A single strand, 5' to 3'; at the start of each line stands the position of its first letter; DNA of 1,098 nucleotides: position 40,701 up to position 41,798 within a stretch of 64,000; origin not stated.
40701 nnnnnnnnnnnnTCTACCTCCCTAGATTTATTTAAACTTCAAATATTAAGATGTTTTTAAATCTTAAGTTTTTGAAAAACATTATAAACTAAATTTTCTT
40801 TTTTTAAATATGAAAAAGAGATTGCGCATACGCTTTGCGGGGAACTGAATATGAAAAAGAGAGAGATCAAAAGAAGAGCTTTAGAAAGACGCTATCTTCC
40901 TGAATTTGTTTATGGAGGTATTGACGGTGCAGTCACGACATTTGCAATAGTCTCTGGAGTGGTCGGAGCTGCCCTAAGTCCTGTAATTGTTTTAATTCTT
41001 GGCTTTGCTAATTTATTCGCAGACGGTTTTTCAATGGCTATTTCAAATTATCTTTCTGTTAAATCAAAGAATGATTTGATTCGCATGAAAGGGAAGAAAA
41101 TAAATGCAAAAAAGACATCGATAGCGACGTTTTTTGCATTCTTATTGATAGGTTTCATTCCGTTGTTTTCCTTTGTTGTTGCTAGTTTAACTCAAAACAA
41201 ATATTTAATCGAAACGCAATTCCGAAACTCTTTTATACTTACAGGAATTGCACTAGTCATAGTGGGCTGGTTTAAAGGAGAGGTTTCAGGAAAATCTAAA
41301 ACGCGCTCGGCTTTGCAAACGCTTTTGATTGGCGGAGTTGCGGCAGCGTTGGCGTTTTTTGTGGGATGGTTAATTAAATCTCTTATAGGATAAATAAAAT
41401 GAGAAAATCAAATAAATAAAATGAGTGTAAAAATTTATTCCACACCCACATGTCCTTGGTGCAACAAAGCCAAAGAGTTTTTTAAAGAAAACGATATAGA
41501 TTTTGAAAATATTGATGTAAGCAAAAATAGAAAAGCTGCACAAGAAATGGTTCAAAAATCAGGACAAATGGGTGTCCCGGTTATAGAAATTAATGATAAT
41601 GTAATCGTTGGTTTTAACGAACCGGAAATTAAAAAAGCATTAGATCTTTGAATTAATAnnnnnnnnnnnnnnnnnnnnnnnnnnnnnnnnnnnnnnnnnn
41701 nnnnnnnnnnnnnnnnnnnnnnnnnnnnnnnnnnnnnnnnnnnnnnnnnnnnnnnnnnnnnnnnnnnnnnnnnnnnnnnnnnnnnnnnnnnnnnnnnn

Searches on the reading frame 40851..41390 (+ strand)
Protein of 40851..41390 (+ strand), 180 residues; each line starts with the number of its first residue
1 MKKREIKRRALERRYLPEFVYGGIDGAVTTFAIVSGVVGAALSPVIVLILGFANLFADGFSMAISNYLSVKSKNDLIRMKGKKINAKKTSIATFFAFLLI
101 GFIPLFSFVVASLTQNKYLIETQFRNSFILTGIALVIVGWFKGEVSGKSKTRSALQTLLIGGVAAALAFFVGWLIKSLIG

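Call 3: search_protein_families(library=pfam, proteins=[window:40851-41390:+], max_evalue=0.1)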
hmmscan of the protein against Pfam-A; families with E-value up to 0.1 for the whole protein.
window:40851-41390:+ (180 aa): 3 families
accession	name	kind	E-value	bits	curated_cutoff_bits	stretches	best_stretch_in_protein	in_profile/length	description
PF01988.24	VIT1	-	3.7e-36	125.4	28.1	2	18-81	3-67/214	VIT family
PF05251.17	Ost5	-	0.0044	17.7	27.4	1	121-167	10-57/73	Oligosaccharyltransferase subunit 5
PF17555.7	TssN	-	0.011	15.6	30.3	1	78-171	22-113/274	Type VI secretion system, TssN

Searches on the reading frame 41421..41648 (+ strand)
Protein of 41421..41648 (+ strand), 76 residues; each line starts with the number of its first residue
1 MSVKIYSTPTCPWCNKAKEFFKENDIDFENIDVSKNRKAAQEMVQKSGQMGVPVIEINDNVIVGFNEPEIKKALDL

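Call 3: search_protein_families(library=pfam, proteins=[window:41421-41648:+], max_evalue=0.1)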
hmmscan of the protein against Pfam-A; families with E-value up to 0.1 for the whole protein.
window:41421-41648:+ (76 aa): 12 families
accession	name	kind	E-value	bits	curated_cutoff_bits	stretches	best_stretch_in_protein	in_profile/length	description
PF00462.30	Glutaredoxin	-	2.9e-20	72.7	22.9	1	3-62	1-60/60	Glutaredoxin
PF13417.12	GST_N_3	-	4.5e-08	33.7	22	1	6-63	2-58/75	Glutathione S-transferase, N-terminal domain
PF05768.20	Glrx-like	-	1.8e-05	25.4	26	1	3-60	2-58/77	Glutaredoxin-like domain (DUF836)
PF13192.12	Thioredoxin_3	-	4.7e-05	23.8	24.8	1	1-63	1-61/76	Thioredoxin domain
PF02798.26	GST_N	-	0.0016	19.2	20.9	1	1-63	1-65/76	Glutathione S-transferase, N-terminal domain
PF03960.21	ArsC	-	0.0037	18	24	1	15-72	24-78/79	ArsC family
PF13409.12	GST_N_2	-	0.0059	17.6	25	1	10-64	1-59/70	Glutathione S-transferase, N-terminal domain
PF04908.21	SH3BGR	-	0.06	14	21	1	19-48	25-54/99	SH3-binding, glutamic acid-rich protein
PF15616.11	TerY_C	-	0.06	13.9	28.4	1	7-35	101-126/129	TerY-C metal binding domain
PF13098.12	Thioredoxin_2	-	0.066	14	27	1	5-59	11-83/104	Thioredoxin-like domain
PF14354.12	Lar_restr_allev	-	0.077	13.7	28.6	1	10-29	5-24/58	Restriction alleviation protein Lar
PF01323.26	DSBA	-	0.085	13.1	25.6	0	3-25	2-24/191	DSBA-like thioredoxin domain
